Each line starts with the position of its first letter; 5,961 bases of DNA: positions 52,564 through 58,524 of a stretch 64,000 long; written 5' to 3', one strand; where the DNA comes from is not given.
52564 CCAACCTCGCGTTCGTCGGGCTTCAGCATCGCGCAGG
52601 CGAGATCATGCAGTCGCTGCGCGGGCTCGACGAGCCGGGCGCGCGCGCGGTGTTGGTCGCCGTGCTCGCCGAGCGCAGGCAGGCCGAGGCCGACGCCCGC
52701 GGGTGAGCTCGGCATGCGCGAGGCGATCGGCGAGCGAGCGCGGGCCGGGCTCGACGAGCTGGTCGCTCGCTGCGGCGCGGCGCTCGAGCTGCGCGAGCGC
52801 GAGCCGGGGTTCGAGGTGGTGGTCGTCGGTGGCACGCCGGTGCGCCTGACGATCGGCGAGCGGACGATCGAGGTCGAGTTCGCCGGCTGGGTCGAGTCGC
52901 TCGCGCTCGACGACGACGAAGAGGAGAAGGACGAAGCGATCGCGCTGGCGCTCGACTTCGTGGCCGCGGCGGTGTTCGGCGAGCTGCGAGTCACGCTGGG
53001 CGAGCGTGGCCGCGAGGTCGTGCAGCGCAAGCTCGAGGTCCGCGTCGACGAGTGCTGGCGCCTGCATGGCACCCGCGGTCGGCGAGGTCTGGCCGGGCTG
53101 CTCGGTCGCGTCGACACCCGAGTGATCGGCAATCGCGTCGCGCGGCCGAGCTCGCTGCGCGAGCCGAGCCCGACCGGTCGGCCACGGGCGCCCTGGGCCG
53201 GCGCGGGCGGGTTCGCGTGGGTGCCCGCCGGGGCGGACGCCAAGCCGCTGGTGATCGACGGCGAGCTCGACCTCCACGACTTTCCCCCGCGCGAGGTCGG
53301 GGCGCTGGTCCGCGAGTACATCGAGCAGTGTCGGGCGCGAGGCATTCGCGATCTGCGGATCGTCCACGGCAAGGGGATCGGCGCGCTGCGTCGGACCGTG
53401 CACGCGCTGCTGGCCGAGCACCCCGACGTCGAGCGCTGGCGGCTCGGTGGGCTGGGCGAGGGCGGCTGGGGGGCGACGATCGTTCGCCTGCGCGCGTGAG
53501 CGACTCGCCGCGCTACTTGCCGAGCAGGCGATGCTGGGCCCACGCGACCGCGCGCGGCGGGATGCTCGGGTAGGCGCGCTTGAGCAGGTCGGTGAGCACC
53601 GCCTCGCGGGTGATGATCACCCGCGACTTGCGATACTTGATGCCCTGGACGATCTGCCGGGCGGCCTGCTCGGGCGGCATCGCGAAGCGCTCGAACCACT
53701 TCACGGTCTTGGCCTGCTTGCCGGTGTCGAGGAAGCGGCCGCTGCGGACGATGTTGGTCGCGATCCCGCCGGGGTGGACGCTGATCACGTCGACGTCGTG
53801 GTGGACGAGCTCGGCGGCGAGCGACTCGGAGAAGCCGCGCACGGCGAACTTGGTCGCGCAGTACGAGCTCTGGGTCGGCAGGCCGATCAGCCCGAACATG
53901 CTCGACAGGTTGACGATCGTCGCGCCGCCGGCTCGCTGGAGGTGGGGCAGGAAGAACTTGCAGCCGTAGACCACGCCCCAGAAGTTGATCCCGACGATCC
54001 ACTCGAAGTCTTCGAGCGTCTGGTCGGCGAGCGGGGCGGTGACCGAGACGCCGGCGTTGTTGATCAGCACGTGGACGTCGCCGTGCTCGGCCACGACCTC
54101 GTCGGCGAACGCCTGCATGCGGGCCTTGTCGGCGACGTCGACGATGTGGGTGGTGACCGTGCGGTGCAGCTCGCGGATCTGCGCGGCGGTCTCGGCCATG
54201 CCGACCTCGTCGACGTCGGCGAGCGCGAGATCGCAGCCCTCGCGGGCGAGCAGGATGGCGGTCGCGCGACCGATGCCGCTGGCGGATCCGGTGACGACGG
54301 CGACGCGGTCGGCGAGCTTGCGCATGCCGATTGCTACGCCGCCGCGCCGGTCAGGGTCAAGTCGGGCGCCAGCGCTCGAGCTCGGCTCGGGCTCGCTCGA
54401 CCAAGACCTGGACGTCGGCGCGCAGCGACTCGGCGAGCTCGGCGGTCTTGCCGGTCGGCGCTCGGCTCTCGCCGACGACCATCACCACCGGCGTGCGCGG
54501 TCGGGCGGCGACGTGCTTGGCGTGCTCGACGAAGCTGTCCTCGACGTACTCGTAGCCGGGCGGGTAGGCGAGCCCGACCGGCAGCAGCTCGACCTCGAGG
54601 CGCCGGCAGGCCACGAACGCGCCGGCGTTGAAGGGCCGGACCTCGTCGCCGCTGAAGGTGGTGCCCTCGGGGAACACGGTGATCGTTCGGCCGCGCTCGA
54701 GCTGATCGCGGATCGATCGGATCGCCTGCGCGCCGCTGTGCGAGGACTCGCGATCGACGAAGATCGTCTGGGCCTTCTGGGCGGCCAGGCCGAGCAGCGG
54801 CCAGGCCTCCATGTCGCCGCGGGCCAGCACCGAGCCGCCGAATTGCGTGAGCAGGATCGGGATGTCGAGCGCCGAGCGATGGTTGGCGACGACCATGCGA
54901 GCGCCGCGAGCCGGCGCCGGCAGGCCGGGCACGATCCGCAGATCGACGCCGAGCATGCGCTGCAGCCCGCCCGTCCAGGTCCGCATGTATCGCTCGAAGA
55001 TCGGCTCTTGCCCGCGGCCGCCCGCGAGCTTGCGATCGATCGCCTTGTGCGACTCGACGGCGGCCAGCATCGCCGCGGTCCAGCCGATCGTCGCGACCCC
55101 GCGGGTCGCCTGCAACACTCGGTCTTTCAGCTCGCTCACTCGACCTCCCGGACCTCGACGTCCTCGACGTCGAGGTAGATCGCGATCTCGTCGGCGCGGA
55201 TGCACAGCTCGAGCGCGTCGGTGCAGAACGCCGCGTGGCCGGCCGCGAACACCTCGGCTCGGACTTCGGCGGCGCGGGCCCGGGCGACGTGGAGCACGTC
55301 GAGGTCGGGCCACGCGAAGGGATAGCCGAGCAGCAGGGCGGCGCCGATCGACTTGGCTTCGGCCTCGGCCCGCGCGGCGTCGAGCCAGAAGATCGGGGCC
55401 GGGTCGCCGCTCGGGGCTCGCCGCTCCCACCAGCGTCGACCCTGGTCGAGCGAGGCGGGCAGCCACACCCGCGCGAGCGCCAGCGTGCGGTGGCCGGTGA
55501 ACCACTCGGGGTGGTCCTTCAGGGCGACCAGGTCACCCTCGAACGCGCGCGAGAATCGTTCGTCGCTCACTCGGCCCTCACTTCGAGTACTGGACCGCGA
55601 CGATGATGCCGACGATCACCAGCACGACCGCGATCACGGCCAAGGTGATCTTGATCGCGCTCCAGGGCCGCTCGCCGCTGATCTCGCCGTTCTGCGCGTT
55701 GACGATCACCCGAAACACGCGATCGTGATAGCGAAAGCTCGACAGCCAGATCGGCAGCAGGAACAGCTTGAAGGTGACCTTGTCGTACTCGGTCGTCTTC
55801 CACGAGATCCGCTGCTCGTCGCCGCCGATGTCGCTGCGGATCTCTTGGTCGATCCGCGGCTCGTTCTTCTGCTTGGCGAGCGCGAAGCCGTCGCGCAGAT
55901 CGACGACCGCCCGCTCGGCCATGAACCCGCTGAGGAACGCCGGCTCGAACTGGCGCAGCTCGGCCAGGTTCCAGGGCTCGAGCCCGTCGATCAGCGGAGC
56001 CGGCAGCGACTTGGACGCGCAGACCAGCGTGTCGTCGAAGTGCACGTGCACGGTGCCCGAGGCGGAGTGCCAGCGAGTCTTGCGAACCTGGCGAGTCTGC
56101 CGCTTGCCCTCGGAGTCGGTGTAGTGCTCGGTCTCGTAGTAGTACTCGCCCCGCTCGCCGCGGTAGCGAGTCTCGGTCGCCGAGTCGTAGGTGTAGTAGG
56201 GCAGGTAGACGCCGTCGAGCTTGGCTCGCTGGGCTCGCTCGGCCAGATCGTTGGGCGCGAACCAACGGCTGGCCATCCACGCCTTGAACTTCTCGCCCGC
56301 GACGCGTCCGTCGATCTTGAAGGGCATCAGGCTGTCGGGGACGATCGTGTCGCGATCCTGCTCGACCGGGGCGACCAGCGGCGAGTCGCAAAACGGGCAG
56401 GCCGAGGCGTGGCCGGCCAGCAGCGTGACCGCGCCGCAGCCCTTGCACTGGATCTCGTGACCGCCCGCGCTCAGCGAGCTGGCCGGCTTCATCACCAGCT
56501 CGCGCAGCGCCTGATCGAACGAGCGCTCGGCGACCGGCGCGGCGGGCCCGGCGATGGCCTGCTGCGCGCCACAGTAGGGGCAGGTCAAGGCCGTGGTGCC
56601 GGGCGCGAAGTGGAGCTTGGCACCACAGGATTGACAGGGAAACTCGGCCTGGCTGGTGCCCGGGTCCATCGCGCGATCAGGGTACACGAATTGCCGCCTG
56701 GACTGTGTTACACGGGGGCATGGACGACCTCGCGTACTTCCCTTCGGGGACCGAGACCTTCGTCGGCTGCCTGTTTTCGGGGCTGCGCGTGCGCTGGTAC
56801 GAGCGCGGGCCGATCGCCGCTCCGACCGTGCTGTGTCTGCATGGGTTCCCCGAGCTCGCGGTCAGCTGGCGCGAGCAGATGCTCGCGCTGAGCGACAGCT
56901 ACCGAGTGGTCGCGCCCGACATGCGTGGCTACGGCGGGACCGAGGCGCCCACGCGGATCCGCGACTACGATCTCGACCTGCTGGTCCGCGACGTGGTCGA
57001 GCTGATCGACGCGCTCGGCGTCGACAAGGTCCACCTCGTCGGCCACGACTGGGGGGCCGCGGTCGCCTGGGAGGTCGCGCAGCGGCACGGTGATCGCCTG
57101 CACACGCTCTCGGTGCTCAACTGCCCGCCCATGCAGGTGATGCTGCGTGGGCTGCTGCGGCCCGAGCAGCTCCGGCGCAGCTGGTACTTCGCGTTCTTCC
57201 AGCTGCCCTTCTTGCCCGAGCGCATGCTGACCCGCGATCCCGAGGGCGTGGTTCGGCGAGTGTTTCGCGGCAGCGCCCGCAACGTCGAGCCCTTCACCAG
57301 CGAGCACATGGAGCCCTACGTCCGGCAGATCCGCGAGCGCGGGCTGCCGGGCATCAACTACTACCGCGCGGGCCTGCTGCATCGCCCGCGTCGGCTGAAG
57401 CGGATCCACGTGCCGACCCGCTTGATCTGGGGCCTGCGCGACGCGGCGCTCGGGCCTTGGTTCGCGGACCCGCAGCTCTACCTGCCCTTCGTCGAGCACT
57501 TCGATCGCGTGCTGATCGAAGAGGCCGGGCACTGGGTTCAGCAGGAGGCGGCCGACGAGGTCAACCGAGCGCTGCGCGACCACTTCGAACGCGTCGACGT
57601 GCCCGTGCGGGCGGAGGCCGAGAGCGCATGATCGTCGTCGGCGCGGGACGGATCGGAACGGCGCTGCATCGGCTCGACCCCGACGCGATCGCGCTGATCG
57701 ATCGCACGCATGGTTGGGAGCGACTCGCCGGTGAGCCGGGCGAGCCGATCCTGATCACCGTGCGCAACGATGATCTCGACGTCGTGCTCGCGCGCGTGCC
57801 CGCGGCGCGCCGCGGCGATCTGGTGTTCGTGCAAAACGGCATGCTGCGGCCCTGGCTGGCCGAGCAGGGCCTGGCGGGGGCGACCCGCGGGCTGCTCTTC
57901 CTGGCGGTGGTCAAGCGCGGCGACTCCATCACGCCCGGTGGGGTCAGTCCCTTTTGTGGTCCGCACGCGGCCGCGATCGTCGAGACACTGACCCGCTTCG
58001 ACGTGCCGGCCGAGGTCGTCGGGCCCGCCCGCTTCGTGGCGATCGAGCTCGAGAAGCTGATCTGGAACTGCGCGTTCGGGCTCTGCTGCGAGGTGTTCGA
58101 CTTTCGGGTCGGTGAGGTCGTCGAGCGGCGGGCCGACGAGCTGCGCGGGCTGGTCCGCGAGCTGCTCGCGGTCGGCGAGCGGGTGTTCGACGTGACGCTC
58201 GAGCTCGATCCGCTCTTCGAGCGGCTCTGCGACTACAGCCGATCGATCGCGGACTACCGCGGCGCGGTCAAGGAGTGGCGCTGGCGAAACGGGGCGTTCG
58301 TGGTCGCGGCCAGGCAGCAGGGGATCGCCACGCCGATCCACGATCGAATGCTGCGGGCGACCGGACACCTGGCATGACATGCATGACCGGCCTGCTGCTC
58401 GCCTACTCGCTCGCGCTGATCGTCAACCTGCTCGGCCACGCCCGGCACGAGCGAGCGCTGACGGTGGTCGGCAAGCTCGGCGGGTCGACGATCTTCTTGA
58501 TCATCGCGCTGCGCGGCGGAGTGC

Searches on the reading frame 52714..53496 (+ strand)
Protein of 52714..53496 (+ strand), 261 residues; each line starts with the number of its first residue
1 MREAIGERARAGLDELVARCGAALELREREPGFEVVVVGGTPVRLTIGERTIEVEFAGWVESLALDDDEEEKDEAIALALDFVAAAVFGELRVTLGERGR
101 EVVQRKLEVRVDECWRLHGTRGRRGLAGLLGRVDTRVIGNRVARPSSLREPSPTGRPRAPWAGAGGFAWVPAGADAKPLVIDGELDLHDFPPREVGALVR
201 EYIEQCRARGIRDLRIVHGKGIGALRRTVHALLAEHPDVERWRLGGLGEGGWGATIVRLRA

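Call 84: search_protein_families(library=pfam, proteins=[window:52714-53496:+], max_evalue=0.001)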
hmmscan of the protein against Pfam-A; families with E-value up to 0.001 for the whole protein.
window:52714-53496:+ (261 aa): 1 family
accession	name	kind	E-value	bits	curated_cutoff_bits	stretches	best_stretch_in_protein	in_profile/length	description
PF01713.27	Smr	-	1.5e-21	76.8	25.7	1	185-260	1-77/77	Smr domain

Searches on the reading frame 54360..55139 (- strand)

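Call 84: search_protein_families(library=pfam, proteins=[window:54360-55139:-], max_evalue=0.001)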
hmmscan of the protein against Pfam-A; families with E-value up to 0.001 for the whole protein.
window:54360-55139:- (260 aa): 1 family
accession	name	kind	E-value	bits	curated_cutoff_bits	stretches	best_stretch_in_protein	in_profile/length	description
PF01553.26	Acyltransferase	-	2.2e-19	70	23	1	77-189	12-130/132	Acyltransferase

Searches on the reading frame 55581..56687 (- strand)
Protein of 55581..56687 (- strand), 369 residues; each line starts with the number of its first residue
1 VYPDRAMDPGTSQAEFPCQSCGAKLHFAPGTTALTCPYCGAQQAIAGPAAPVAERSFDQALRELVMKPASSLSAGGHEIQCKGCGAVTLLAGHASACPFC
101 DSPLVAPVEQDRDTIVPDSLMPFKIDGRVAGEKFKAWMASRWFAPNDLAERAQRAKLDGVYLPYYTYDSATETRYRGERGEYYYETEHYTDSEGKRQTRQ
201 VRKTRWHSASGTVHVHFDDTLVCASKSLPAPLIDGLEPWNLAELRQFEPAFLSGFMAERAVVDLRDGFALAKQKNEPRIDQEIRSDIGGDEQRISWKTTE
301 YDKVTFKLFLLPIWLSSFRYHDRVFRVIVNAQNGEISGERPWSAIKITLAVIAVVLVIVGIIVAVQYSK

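Call 84: search_protein_families(library=pfam, proteins=[window:55581-56687:-], max_evalue=0.001)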
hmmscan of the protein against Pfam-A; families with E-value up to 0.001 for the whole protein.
window:55581-56687:- (369 aa): 3 families
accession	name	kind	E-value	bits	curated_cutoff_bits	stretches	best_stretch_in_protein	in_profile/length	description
PF23455.1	DUF7129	-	8.2e-05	22.7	30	0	8-42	3-36/45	Domain of unknown function (DUF7129)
PF23547.1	Zn_ribbon_FGT1_1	-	0.00085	19.3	27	1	15-44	2-31/35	FORGETTER1 first zinc ribbon domain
PF01155.25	HypA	-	0.00096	19.6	28.9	0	12-43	67-96/112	Hydrogenase/urease nickel incorporation, metallochaperone, hypA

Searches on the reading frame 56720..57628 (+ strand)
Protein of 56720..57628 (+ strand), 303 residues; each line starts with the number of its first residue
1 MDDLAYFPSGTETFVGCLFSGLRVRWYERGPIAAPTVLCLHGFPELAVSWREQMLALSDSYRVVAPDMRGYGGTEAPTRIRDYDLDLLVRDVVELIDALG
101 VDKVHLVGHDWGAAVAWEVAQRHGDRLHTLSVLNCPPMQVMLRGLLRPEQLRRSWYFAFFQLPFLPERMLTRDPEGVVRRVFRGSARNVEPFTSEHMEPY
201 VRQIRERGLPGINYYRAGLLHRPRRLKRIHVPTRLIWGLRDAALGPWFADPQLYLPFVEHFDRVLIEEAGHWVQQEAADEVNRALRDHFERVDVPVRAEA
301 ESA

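Call 84: search_protein_families(library=pfam, proteins=[window:56720-57628:+], max_evalue=0.001)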
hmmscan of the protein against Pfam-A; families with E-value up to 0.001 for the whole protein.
window:56720-57628:+ (303 aa): 3 families
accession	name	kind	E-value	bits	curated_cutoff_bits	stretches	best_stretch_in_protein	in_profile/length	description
PF00561.26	Abhydrolase_1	-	1.7e-27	97.1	25.8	1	35-164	1-136/245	alpha/beta hydrolase fold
PF12697.13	Abhydrolase_6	-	4.3e-24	86.8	26.3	1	37-284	1-217/217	Alpha/beta hydrolase family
PF12146.15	Hydrolase_4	-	7e-09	35.8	27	1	36-144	6-117/239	Serine aminopeptidase, S33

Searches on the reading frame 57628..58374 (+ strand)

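Call 84: search_protein_families(library=pfam, proteins=[window:57628-58374:+], max_evalue=0.001)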
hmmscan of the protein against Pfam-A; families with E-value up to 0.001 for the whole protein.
window:57628-58374:+ (249 aa): 1 family
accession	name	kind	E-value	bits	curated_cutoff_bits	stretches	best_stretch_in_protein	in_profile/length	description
PF08546.17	ApbA_C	-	8.5e-08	33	22.7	1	138-244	4-120/125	Ketopantoate reductase PanE/ApbA C terminal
